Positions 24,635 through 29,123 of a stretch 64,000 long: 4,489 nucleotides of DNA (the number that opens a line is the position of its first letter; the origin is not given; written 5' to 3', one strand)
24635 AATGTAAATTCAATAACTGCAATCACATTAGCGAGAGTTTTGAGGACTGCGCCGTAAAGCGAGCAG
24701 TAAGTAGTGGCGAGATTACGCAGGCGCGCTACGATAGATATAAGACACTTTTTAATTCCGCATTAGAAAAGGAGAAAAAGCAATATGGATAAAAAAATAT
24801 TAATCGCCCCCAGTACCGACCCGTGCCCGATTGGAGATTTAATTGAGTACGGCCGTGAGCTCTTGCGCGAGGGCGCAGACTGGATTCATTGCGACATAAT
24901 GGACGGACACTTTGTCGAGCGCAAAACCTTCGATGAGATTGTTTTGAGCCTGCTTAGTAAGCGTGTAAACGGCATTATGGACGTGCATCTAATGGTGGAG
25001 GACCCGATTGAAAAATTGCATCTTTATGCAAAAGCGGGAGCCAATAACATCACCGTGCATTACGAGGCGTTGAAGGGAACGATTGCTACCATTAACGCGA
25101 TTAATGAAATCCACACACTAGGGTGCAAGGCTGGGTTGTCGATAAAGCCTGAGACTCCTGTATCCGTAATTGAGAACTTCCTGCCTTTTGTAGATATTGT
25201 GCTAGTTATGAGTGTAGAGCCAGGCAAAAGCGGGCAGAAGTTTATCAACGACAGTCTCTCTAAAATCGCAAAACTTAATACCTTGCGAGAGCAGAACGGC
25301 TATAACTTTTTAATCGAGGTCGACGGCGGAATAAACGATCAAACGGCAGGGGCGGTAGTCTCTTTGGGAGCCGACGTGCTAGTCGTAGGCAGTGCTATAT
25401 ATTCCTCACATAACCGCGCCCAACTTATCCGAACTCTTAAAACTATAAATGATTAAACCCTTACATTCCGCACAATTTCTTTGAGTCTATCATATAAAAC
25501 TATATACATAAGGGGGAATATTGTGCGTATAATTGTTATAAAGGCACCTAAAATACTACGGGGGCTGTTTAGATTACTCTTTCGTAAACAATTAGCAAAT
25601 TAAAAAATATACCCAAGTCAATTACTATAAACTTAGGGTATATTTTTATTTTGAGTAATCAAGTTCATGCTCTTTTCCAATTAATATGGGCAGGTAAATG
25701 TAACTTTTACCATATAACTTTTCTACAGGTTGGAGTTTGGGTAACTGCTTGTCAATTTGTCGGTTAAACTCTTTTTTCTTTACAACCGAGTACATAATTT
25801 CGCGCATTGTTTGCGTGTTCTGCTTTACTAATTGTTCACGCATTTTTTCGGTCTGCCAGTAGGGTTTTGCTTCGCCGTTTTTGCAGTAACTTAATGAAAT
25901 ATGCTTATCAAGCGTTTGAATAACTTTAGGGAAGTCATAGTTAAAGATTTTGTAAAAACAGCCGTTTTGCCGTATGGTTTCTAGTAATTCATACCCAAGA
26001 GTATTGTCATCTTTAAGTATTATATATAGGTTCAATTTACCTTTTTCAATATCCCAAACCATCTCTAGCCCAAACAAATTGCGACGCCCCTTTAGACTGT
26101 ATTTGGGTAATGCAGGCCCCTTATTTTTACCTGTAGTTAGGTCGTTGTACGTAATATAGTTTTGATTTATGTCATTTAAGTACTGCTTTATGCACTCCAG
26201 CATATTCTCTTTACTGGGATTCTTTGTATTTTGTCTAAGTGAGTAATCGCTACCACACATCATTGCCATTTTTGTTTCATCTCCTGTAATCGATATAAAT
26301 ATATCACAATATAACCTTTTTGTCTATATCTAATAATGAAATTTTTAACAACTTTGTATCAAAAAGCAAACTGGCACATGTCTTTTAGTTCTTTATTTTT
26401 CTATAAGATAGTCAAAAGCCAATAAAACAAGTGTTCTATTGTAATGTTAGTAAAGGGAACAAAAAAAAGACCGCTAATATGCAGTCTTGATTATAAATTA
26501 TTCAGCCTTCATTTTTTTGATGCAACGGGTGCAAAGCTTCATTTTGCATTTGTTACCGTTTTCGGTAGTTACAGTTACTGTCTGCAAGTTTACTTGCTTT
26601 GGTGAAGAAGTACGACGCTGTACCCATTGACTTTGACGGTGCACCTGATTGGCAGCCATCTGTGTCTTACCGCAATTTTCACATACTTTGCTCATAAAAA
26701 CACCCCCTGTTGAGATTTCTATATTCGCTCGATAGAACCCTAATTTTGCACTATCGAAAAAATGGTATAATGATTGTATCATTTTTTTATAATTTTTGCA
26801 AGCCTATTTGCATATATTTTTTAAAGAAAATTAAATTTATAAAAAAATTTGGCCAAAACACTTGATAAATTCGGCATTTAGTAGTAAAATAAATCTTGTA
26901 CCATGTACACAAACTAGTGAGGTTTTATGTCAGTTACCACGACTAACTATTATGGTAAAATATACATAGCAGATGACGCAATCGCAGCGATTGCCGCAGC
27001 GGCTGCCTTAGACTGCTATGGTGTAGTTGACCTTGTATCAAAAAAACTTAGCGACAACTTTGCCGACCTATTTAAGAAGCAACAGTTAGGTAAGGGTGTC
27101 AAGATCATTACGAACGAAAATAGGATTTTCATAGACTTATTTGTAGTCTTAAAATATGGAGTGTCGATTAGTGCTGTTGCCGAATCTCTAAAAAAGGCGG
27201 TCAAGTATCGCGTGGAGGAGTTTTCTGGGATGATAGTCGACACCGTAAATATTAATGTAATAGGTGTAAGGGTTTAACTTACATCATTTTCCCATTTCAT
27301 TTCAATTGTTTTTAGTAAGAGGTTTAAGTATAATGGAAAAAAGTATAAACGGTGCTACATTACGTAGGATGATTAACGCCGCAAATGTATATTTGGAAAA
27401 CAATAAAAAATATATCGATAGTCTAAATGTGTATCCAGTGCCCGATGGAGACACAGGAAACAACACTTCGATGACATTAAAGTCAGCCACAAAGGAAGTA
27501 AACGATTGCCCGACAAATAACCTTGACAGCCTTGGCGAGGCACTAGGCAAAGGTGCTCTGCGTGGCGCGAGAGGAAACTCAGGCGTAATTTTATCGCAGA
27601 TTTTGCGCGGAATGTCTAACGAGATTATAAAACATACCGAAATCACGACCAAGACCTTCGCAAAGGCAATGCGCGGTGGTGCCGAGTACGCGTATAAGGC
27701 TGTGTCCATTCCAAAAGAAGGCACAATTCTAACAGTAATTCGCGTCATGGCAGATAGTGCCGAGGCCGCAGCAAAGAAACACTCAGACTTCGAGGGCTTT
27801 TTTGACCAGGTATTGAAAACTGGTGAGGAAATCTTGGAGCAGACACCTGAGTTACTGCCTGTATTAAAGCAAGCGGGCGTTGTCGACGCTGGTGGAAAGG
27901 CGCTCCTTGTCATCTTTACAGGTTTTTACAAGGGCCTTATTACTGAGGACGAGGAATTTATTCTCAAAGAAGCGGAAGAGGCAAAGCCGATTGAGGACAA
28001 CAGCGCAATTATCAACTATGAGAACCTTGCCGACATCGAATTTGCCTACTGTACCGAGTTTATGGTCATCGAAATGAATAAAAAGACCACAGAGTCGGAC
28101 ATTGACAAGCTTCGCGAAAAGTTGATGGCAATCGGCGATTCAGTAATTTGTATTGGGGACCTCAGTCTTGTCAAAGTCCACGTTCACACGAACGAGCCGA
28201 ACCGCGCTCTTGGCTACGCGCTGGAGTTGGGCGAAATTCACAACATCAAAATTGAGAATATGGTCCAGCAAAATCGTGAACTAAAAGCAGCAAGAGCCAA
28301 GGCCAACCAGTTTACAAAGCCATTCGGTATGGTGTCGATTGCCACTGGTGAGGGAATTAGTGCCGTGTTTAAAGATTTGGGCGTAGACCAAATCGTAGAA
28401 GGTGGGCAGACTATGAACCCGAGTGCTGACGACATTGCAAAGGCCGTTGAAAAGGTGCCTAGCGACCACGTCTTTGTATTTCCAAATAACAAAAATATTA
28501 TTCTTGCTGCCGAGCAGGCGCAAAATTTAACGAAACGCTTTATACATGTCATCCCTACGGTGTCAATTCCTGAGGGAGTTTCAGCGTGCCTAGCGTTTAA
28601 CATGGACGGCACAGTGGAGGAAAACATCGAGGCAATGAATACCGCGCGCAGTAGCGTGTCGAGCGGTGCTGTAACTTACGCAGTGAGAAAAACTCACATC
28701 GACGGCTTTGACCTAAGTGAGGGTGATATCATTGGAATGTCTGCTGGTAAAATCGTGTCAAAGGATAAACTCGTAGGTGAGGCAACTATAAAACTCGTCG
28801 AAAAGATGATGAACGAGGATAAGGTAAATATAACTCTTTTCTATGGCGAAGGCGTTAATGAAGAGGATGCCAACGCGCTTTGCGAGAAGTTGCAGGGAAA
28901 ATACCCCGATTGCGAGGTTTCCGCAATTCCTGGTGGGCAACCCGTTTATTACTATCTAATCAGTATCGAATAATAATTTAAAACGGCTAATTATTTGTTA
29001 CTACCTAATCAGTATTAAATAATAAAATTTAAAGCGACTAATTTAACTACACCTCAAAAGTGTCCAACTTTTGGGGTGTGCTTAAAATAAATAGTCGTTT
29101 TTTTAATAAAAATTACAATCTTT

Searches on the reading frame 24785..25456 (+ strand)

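Call 11: search_protein_families(library=pfam, proteins=[window:24785-25456:+], max_evalue=0.01)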
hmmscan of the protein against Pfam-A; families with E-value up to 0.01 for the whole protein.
window:24785-25456:+ (223 aa): 4 families
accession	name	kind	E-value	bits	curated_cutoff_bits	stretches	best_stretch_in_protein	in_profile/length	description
PF00834.25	Ribul_P_3_epim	-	2.8e-58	197.1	21.1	1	17-206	12-198/198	Ribulose-phosphate 3 epimerase family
PF00977.27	His_biosynth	-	0.0013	18.7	23.6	0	174-208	73-108/228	Histidine biosynthesis protein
PF01729.25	QRPTase_C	-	0.0018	18.5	23.1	0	160-209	113-162/169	Quinolinate phosphoribosyl transferase, C-terminal domain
PF00215.30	OMPdecase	-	0.0022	18.4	27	1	172-214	174-217/221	Orotidine 5'-phosphate decarboxylase / HUMPS family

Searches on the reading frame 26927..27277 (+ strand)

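Call 11: search_protein_families(library=pfam, proteins=[window:26927-27277:+], max_evalue=0.01)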
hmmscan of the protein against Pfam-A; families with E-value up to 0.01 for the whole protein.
window:26927-27277:+ (116 aa): 1 family
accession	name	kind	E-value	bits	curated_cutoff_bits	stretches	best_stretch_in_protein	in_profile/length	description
PF03780.18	Asp23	-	1e-28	100.3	28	1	9-115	2-108/108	Asp23 family, cell envelope-related function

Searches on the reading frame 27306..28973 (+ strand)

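Call 11: search_protein_families(library=pfam, proteins=[window:27306-28973:+], max_evalue=0.01)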
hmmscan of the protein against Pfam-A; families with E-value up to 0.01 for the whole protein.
window:27306-28973:+ (555 aa): 3 families
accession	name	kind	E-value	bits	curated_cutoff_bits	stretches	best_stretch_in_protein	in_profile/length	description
PF13684.11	FakA-like_C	-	1.7e-78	263.3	23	1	341-555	1-216/216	Fatty acid kinase subunit A-like, C-terminal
PF02734.22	Dak2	-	1.4e-40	139.5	27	1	44-208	1-173/174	DAK2 domain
PF21645.3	FakA-like_M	-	8.9e-27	93.2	24.9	1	245-325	1-79/80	Fatty acid kinase subunit A-like, middle domain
